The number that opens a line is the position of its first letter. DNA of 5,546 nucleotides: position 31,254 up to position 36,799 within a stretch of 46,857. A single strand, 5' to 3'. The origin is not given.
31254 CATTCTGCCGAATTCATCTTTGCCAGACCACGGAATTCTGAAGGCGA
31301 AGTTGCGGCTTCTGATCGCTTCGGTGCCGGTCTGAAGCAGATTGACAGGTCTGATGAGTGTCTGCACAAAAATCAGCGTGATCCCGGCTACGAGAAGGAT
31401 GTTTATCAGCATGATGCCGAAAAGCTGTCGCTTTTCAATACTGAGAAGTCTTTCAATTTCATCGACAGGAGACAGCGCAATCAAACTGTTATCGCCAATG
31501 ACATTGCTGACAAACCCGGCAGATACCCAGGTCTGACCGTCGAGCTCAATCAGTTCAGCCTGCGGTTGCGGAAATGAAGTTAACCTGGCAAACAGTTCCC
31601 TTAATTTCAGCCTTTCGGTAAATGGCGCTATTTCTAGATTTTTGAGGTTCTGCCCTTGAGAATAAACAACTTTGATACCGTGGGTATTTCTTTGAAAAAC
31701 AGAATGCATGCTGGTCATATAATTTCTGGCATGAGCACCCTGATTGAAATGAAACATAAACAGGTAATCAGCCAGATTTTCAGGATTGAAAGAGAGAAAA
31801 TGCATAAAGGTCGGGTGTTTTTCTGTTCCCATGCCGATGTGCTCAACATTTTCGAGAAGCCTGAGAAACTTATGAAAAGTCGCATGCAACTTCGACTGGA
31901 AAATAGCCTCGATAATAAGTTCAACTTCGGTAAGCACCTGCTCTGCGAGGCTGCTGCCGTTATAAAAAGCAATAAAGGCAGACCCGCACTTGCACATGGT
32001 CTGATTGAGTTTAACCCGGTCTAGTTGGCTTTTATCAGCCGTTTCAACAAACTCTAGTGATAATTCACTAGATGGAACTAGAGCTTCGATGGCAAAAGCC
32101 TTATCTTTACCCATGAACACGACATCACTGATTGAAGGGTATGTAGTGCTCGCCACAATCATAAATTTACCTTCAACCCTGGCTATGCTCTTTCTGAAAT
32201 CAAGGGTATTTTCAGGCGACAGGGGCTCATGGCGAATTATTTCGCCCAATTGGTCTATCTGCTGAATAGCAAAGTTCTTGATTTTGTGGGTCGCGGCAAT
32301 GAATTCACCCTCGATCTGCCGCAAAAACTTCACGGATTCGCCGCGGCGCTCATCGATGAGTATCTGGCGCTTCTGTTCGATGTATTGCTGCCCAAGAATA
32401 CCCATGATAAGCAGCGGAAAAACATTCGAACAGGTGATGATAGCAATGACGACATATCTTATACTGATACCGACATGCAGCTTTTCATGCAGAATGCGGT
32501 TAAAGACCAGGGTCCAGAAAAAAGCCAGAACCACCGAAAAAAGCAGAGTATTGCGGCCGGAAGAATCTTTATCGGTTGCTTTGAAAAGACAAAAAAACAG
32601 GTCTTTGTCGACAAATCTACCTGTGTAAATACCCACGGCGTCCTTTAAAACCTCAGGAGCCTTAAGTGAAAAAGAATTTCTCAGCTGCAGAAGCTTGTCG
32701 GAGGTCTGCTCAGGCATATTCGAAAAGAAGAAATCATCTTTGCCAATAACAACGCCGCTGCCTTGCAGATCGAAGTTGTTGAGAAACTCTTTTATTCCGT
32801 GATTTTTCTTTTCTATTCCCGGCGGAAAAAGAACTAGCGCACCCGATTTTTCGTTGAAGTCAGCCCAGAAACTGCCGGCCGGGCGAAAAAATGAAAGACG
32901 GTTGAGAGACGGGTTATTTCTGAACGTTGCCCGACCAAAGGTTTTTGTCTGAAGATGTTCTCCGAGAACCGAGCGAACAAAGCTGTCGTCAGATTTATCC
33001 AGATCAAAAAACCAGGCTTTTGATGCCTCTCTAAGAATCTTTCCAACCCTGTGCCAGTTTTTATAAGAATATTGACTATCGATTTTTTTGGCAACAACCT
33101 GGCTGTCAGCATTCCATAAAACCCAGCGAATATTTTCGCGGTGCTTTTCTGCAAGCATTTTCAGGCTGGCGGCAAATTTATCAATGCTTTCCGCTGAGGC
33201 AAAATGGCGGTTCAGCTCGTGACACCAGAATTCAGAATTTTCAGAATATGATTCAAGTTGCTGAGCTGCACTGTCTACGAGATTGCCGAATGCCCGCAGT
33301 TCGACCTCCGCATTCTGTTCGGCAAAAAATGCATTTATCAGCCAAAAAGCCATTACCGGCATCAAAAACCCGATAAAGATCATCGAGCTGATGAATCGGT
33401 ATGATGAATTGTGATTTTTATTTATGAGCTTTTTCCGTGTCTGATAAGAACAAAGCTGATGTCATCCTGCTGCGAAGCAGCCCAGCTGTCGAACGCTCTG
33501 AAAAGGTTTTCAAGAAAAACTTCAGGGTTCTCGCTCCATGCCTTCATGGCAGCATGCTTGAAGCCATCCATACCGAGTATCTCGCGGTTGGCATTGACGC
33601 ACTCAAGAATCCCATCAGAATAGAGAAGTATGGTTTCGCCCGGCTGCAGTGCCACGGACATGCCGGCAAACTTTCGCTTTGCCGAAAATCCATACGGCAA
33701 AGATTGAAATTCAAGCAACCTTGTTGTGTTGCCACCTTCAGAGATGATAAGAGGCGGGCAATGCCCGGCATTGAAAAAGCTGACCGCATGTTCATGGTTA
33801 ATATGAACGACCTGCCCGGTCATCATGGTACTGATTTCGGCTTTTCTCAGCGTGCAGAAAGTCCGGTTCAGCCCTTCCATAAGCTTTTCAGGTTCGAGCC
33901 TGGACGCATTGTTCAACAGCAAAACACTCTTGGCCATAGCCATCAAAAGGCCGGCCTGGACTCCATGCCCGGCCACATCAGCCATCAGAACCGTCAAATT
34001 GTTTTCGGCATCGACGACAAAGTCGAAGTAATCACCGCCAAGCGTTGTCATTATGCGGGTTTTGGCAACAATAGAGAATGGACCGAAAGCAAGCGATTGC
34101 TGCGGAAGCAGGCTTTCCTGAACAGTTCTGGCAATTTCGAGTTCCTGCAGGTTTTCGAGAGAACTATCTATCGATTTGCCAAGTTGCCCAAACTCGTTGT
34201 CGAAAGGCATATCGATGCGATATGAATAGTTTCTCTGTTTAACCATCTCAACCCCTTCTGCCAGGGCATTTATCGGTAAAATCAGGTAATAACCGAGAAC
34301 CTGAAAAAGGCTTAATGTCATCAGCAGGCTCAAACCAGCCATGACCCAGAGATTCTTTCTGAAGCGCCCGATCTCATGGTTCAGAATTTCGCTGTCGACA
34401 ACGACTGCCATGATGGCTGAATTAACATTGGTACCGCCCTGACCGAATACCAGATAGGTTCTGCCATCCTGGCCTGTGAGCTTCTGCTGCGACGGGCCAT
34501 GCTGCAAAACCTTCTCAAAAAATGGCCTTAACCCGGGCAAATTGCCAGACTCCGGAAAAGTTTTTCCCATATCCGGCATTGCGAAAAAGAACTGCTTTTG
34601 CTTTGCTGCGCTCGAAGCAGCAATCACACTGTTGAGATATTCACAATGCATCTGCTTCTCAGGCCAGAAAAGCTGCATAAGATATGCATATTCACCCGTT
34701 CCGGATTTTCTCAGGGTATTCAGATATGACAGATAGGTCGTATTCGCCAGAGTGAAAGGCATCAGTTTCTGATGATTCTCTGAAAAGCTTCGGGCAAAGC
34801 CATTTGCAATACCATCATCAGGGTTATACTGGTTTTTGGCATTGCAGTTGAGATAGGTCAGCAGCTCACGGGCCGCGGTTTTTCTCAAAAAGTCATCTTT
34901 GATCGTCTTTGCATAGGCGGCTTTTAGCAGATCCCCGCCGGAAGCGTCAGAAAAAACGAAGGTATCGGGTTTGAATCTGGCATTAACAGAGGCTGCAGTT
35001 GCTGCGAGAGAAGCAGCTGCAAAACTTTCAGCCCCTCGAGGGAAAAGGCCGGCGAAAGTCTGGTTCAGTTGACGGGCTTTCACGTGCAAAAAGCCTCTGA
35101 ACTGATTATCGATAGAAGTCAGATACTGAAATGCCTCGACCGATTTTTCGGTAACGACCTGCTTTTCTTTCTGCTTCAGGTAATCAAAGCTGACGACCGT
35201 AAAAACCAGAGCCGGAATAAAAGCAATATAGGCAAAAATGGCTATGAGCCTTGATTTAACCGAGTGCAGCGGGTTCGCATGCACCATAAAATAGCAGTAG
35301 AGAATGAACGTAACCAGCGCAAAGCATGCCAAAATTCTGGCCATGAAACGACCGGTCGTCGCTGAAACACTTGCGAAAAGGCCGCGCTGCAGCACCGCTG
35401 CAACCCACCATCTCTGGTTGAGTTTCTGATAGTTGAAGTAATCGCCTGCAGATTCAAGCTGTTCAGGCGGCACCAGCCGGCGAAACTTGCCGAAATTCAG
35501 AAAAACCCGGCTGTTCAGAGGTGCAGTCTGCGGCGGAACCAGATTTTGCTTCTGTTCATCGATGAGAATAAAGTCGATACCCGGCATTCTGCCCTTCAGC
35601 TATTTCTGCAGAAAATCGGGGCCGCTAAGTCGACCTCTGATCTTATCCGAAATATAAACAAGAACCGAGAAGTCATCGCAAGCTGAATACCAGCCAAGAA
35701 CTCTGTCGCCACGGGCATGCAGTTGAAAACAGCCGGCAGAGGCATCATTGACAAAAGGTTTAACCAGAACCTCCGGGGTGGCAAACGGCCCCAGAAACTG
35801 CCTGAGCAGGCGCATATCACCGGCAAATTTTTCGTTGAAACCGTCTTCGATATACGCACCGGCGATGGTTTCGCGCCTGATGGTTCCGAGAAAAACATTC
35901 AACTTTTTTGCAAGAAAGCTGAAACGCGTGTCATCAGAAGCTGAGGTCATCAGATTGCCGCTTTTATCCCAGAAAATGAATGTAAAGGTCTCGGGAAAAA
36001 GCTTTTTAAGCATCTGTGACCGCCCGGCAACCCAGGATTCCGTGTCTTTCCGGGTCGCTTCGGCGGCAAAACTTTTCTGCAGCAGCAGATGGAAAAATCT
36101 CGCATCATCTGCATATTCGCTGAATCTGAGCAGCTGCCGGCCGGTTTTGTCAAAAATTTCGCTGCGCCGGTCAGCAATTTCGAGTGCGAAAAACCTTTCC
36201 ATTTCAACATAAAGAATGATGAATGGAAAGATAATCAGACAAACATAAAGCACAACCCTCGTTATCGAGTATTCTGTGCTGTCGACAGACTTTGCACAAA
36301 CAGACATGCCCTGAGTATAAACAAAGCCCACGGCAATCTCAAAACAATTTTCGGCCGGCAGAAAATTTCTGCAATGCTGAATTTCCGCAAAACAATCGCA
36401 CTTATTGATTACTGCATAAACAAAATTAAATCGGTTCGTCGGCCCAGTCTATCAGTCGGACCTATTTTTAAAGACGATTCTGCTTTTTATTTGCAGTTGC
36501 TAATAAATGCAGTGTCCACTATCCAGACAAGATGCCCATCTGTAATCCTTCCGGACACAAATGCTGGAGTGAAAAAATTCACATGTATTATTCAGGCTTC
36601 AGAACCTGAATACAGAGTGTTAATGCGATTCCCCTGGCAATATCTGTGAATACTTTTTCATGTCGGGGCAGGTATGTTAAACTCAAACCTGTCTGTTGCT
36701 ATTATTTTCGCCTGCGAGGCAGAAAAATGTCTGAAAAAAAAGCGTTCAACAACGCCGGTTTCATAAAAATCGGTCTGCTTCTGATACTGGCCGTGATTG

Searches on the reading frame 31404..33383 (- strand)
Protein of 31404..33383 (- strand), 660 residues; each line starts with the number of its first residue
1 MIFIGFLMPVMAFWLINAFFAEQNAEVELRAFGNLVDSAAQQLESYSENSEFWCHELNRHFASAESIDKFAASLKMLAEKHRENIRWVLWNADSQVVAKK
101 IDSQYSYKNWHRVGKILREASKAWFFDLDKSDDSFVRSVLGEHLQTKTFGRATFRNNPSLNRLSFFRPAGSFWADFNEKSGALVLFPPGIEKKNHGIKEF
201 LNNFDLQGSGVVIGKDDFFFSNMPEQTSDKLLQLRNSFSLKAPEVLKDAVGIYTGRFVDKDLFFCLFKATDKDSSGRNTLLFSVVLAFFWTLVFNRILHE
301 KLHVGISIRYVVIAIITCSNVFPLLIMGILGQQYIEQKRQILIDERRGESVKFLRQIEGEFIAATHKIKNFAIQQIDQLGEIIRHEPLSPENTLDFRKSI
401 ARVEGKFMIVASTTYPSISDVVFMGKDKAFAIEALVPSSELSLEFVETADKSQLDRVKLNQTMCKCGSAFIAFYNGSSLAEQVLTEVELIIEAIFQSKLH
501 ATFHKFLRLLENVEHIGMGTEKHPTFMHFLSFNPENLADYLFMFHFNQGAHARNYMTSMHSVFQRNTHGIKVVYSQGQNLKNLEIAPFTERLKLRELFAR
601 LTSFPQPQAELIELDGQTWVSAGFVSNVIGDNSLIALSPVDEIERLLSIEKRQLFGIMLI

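Call 68: predict_structure(alignment_id=A5)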
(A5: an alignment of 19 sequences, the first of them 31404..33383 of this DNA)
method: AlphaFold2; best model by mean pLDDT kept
length: 660 residues; sequences in the alignment: 19
mean_pLDDT: 67.8   pTM: 0.43
mean pLDDT of the five models: 67.8, 67.6, 66.6, 65.5, 54.6
residues with pLDDT >= 90: 14; 70-90: 362; 50-70: 164; < 50: 120
segments of 3 or more residues with pLDDT < 50: 124-127, 144-169, 301-306, 416-419, 433-460, 481-524, 603-606
pLDDT, mean of each block of 10 residues (from residue 1): 67 74 74 80 76 79 84 91 87 88 80 82 52 74 39 30 37 75 80 84 78 84 80 73 68 78 81 65 77 63 51 66 70 80 82 80 79 86 79 82 66 54 58 41 33 42 57 56 47 40 38 32 57 71 68 77 72 66 57 74 55 81 62 78 84 74
secondary structure, 60 per line:
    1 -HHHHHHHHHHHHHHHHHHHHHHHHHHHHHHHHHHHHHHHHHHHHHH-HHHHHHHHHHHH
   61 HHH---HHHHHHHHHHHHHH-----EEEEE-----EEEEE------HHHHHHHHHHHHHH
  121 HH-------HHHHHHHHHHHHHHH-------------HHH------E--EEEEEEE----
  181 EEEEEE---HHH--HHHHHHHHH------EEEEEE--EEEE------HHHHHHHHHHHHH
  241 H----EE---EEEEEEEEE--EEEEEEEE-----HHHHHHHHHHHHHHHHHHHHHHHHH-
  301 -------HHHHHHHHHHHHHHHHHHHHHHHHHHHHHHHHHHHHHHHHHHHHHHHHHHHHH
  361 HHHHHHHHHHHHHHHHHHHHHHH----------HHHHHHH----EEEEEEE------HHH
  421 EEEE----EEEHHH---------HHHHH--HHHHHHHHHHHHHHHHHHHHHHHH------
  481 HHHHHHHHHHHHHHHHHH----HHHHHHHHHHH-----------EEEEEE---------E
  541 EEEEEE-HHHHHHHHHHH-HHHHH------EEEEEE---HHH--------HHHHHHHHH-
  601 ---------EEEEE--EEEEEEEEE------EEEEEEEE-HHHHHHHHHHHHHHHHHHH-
elements in order (helices of 4 or more, strands of 3 or more residues): H2-47 H49-63 H67-80 E86-90 E96-100 H107-122 H130-144 E170-176 E181-186 H195-203 E210-215 E218-221 H228-241 E251-259 E262-269 H275-299 H308-383 H394-400 E405-411 E421-424 E429-431 H444-448 H451-474 H481-498 H503-513 E525-530 E540-546 H548-558 H560-564 E571-576 H591-599 E610-614 E617-625 E632-639 H641-659

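Call 71: fold_search(model_id=the predicted structure, library=pdb)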
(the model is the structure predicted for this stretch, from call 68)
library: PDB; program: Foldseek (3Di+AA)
matches with E <= 10: 756; with E <= 0.001: 1
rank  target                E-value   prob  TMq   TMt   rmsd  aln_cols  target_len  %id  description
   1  9a69_B                2.5e-04  0.99  0.20  0.20  56.9       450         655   11  Integrative model of MCPB-MCPC by crosslinking MS and deep learning (released 2024-09-18)
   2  3lif_A                1.9e-03  0.99  0.17  0.36  11.1       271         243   15  Crystal Structure of the extracellular domain of the putative histidine kinase rpHK1S-Z16 (released 2010-05-05)
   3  6w3p_A                1.9e-03  0.99  0.17  0.35   9.7       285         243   11  Crystal structure of ligand-binding domain of Campylobacter jejuni chemoreceptor Tlp3 in complex with beta-methylnorle (released 2020-05-20)
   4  6w3r_A                1.9e-03  0.99  0.17  0.34  10.2       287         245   12  Crystal structure of ligand-binding domain of Campylobacter jejuni chemoreceptor Tlp3 in complex with 3-methylisoleuci (released 2020-05-20)
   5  6w3s_A                2.1e-03  0.99  0.18  0.37   9.9       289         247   11  Crystal structure of ligand-binding domain of Campylobacter jejuni chemoreceptor Tlp3 in complex with L-leucine (released 2020-05-20)
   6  4xmr_B                2.1e-03  0.99  0.17  0.34  10.2       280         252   10  Crystal structure of the sensory domain of the Campylobacter jejuni chemoreceptor Tlp3 (CcmL) with isoleucine bound. (released 2015-11-04)
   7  6w3x_A                2.2e-03  0.99  0.17  0.34  10.1       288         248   12  Crystal structure of ligand-binding domain of Campylobacter jejuni chemoreceptor Tlp3 in complex with L-valine (released 2020-05-20)
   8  4xmr_A                2.7e-03  0.99  0.17  0.35   9.8       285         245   11  Crystal structure of the sensory domain of the Campylobacter jejuni chemoreceptor Tlp3 (CcmL) with isoleucine bound. (released 2015-11-04)
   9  6w3o_A                2.9e-03  0.99  0.17  0.36  10.3       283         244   12  Crystal structure of ligand-binding domain of Campylobacter jejuni chemoreceptor Tlp3 in complex with 4-methylisoleuci (released 2020-05-20)
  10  3lid_B                3.8e-03  0.77  0.14  0.26  13.5       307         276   11  Crystal Structure of the extracellular domain of the putative histidine kinase vpHK1S-Z8 (released 2010-05-05)
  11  8zwc_B                8.6e-03  0.57  0.09  0.14  19.2       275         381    8  Cryo-EM Structure of the BLOC-3 complex (released 2025-12-17)
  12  3lie_B                1.1e-02  0.47  0.12  0.22  14.2       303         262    9  Crystal Structure of the extracellular domain of the putative histidine kinase vpHK1S-Z8 (released 2010-05-05)
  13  9rs9_A                1.3e-02  0.21  0.10  0.15  30.2       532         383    8  Rab23 in complex with Fuzzy-Inturned (released 2025-07-30)
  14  9lol_B                1.5e-02  0.14  0.09  0.12  29.3       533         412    9  Cryo-EM structure of human MON1A-CCZ1-RAB7A (released 2025-12-03)
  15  9a65_B                1.8e-02  0.25  0.12  0.12  67.1       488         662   10  Integrative model of YVAQ-MCPB by crosslinking MS and deep learning (released 2024-09-18)
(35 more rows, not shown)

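Call 88: search_protein_representatives(protein=window:31404-33383:-)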
Query: 660 residues. Proteins with E-value up to 0.001 (for the whole library): 102; up to 1e-10: 60; up to 1e-30: 17. The best 102 are listed.
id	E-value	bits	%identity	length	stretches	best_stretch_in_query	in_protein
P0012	1.7e-243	826.4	56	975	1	2-660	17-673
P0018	1.2e-224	764.0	62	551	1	1-534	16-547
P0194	6.8e-139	480.8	38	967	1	6-657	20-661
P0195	2.3e-72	261.1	27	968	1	2-655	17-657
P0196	5.3e-69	249.9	26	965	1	2-657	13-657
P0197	1.5e-63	232.0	26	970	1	2-657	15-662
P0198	1.4e-62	228.7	27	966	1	2-655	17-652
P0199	5.5e-62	226.8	25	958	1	2-653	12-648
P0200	2.1e-61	224.8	25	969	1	2-659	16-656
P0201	4.1e-61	223.9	25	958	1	2-655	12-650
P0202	3.8e-60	220.7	27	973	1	4-657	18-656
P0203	3.4e-59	217.6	27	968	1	2-656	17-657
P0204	7.7e-59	216.4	23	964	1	2-657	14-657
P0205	2.5e-43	165.1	25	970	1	40-658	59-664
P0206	5.8e-39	150.7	24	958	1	10-659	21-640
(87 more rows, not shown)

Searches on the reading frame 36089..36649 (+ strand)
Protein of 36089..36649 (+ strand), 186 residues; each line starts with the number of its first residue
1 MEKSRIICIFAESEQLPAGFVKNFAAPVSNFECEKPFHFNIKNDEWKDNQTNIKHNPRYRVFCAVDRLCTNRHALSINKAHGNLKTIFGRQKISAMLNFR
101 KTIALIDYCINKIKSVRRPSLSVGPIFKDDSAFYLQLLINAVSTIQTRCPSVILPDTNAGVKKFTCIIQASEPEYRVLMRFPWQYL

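Call 9: search_protein_families(library=pfam, proteins=[window:36089-36649:+], max_evalue=0.01)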
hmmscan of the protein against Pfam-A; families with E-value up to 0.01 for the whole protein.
window:36089-36649:+ (186 aa): 0 families
